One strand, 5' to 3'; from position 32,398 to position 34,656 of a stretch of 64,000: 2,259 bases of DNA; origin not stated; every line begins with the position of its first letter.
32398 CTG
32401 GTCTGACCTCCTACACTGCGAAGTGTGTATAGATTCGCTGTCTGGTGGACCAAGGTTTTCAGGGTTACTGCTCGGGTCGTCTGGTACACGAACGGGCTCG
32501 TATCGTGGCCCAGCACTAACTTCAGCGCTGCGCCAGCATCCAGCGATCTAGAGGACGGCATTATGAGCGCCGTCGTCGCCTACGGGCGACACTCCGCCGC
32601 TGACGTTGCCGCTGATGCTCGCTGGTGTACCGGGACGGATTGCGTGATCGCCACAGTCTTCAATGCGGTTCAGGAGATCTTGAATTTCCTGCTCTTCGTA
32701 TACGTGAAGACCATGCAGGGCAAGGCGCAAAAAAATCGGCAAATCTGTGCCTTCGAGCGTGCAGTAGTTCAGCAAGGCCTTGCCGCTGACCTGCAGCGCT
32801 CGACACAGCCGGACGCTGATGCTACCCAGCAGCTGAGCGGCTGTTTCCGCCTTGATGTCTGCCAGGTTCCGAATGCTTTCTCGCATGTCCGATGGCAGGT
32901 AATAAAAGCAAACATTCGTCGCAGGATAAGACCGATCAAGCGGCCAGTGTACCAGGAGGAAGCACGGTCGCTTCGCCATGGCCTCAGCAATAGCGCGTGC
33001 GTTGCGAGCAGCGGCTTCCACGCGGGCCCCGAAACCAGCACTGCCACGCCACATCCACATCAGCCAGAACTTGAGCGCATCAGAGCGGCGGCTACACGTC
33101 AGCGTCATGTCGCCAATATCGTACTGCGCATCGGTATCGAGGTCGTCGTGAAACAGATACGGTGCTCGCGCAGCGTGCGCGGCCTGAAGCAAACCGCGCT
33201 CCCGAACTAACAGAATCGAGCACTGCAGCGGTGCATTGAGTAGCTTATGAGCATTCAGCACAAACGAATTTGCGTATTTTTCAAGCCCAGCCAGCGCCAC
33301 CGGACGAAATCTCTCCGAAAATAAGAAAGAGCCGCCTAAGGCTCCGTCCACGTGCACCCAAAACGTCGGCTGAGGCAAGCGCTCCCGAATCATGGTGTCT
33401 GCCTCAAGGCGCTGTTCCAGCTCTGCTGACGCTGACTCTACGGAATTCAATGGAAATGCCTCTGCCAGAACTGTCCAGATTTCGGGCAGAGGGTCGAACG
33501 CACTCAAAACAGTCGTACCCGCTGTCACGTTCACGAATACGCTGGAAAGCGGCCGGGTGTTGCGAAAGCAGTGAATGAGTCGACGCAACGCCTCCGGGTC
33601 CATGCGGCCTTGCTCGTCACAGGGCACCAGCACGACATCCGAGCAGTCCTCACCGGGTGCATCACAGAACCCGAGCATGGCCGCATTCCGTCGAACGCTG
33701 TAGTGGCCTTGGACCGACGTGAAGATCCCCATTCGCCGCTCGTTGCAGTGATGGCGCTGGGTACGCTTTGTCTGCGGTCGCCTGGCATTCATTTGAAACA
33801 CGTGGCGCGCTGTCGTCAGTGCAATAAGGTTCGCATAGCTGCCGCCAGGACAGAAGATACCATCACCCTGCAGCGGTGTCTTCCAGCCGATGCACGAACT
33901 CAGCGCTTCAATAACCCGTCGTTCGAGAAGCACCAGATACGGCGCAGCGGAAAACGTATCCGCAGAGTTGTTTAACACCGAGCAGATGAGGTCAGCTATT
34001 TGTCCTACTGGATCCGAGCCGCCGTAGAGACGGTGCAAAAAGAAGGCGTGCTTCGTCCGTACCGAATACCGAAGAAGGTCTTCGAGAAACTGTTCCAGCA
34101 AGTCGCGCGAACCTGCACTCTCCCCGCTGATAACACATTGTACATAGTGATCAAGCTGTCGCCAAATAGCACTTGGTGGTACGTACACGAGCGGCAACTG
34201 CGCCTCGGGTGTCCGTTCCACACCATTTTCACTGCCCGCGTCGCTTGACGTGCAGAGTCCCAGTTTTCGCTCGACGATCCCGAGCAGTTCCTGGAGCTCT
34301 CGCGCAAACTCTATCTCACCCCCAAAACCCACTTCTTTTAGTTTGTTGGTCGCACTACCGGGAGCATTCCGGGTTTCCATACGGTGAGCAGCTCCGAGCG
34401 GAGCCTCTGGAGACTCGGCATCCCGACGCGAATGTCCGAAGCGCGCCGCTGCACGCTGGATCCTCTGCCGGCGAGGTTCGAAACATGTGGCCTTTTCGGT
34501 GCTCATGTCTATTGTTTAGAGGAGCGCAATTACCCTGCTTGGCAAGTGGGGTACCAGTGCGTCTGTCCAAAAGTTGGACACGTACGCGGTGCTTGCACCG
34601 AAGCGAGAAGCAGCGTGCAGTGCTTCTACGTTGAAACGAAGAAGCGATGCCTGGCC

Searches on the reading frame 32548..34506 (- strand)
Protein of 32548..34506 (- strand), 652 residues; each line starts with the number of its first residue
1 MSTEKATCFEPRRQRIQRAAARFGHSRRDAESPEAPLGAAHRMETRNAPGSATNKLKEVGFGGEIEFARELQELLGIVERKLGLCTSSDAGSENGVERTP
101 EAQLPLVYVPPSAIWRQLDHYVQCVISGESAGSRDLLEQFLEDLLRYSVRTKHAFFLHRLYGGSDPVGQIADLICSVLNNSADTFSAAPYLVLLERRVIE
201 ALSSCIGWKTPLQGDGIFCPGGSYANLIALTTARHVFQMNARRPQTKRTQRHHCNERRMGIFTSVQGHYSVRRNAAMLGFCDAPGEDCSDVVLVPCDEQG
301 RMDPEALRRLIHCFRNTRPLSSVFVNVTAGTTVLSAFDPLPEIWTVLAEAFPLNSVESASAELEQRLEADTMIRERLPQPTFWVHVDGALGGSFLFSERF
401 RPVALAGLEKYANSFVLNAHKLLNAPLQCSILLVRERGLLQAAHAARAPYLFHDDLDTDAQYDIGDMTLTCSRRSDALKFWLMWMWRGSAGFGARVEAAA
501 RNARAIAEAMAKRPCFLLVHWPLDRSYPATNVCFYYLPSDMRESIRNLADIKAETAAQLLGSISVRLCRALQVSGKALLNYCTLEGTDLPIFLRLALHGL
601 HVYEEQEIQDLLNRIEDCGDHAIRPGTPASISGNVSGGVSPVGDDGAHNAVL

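Call 9: search_protein_families(library=pfam, proteins=[window:32548-34506:-], max_evalue=0.01)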
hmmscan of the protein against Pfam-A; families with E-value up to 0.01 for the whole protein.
window:32548-34506:- (652 aa): 1 family
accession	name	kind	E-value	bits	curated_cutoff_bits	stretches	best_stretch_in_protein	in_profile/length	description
PF00282.25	Pyridoxal_deC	-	3.8e-59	200.8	27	1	141-536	26-374/375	Pyridoxal-dependent decarboxylase conserved domain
